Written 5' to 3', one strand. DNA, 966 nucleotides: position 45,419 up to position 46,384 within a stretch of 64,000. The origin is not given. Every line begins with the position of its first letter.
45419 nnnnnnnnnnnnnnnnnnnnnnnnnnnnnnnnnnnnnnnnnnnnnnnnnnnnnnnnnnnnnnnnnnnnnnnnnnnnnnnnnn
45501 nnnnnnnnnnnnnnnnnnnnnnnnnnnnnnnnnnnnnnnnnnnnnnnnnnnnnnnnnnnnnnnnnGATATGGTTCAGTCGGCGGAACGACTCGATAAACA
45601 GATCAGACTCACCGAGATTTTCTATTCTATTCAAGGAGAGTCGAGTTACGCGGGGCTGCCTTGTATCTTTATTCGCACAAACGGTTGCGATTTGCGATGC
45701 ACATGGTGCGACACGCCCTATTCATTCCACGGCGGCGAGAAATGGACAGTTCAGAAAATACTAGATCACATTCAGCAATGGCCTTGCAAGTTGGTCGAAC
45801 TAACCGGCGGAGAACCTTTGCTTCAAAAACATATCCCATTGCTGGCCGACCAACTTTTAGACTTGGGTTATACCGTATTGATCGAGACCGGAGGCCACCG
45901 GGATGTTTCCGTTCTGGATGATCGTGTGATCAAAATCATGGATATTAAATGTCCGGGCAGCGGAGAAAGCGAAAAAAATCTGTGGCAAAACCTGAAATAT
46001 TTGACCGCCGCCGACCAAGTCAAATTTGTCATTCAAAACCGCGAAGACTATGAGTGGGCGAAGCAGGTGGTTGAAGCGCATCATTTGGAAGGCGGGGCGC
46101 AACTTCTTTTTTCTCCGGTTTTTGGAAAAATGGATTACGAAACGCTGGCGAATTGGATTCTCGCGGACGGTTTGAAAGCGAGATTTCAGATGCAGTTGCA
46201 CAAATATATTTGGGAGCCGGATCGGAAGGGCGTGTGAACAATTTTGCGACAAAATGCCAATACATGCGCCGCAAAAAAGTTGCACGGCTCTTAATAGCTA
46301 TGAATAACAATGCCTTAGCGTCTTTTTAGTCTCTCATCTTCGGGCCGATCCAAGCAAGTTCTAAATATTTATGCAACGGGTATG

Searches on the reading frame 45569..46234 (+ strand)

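Call 9: search_protein_families(library=pfam, proteins=[window:45569-46234:+], max_evalue=0.01)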
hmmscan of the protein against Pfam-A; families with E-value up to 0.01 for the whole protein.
window:45569-46234:+ (222 aa): 2 families
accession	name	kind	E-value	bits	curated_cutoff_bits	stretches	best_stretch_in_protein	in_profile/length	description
PF04055.27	Radical_SAM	-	2.2e-11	44.6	29.5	1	35-117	2-91/166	Radical SAM superfamily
PF13353.11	Fer4_12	-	0.00047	20.9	22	1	34-88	9-68/137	4Fe-4S single cluster domain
